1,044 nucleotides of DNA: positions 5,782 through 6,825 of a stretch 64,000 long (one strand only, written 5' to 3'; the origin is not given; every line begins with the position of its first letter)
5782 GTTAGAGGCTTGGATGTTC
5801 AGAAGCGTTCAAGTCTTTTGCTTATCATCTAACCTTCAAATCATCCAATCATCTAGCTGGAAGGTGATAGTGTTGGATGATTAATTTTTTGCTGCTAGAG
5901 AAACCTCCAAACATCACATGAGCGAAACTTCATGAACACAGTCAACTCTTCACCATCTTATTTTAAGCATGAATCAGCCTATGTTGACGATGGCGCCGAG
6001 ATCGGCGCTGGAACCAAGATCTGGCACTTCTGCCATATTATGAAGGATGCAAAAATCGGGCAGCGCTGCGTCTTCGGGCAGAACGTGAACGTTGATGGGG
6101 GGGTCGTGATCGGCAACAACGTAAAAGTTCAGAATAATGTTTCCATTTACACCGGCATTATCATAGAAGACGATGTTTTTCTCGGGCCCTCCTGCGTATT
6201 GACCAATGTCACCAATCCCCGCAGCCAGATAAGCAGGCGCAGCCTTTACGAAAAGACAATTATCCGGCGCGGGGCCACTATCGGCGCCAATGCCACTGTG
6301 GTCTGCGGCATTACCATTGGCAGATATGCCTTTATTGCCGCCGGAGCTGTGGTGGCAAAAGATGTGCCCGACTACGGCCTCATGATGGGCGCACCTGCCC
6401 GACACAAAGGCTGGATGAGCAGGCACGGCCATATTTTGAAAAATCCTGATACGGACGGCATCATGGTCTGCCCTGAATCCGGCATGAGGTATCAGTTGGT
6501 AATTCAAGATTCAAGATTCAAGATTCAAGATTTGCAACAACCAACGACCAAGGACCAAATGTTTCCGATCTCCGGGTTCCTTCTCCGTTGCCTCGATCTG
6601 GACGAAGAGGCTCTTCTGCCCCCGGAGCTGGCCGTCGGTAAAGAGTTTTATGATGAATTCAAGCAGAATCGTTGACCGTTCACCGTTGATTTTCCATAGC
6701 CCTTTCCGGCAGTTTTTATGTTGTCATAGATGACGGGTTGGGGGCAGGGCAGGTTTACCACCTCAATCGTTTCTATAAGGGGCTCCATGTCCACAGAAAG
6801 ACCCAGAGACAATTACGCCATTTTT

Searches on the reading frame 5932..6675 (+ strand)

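Call 4: search_protein_families(library=pfam, proteins=[window:5932-6675:+])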
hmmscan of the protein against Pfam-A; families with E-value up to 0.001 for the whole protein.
window:5932-6675:+ (247 aa): 4 families
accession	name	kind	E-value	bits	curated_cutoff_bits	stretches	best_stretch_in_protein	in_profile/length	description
PF00132.30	Hexapep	-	1.2e-24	85.4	27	3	21-55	1-35/36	Bacterial transferase hexapeptide (six repeats)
PF14602.12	Hexapep_2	-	2.8e-13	49.8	27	2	41-73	3-33/34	Hexapeptide repeat of succinyl-transferase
PF25084.1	LbH_EIF2B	-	1.4e-09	38.4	54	1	13-90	13-87/105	EIF2B subunit epsilon LbH domain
PF25087.1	GMPPB_C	-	0.00035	20.7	39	0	51-111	4-59/110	GMPPB C-terminal domain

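Call 6: search_protein_families(library=ncbifam, proteins=[window:5932-6675:+], max_evalue=0.01)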
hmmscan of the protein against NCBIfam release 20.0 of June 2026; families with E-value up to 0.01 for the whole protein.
window:5932-6675:+ (247 aa): 50 families (the best 25 are shown)
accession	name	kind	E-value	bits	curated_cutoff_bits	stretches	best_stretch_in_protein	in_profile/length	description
TIGR03570.1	NeuD_NnaD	subfamily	7.5e-23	81.2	160.8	2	109-157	154-202/202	NeuD/PglB/VioB family sugar acetyltransferase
NF002060.0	PRK00892.1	subfamily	2.1e-17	63.3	207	2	11-90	103-182/345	UDP-3-O-(3-hydroxymyristoyl)glucosamine N-acyltransferase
NF003657.0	PRK05289.1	equivalog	9.9e-17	60.9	226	2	13-72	7-66/264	acyl-ACP--UDP-N-acetylglucosamine O-acyltransferase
NF010937.0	PRK14357.1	equivalog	1.1e-16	60.8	658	2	107-161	382-438/448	bifunctional UDP-N-acetylglucosamine diphosphorylase/glucosamine-1-phosphate N-acetyltransferase GlmU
NF010935.0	PRK14355.1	equivalog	9.9e-16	57.4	718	2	13-94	260-339/459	bifunctional UDP-N-acetylglucosamine diphosphorylase/glucosamine-1-phosphate N-acetyltransferase GlmU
TIGR01852.1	lipid_A_lpxA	equivalog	3.8e-15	55.9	231.05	2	13-72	2-61/254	acyl-ACP--UDP-N-acetylglucosamine O-acyltransferase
TIGR01853.1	lipid_A_lpxD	equivalog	5e-15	55.3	242.5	3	15-69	116-170/325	UDP-3-O-(3-hydroxymyristoyl)glucosamine N-acyltransferase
NF041874.1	EPS_EpsC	equivalog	3.3e-14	53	150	1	57-157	61-162/168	serine O-acetyltransferase EpsC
TIGR03532.1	DapD_Ac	equivalog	4.8e-14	52.5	231.75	1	36-157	95-209/231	2,3,4,5-tetrahydropyridine-2,6-dicarboxylate N-acetyltransferase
NF010934.1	PRK14354.1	equivalog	5.7e-14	51.5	450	2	108-152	390-434/447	bifunctional UDP-N-acetylglucosamine diphosphorylase/glucosamine-1-phosphate N-acetyltransferase GlmU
TIGR01173.1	glmU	equivalog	6.9e-14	51.5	366.85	2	108-157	391-440/452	bifunctional UDP-N-acetylglucosamine diphosphorylase/glucosamine-1-phosphate N-acetyltransferase GlmU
TIGR01172.1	cysE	equivalog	1.5e-12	47.8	210.65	1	38-157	66-162/162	serine O-acetyltransferase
NF010933.0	PRK14353.1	equivalog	1.3e-11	43.8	505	1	108-154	380-426/453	bifunctional UDP-N-acetylglucosamine diphosphorylase/glucosamine-1-phosphate N-acetyltransferase GlmU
NF007240.0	PRK09677.1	equivalog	1.4e-11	44.3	243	2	100-157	121-179/192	putative lipopolysaccharide biosynthesis O-acetyl transferase WbbJ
NF010936.0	PRK14356.1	equivalog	1.6e-11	43.8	666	1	21-152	304-442/456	bifunctional UDP-N-acetylglucosamine diphosphorylase/glucosamine-1-phosphate N-acetyltransferase GlmU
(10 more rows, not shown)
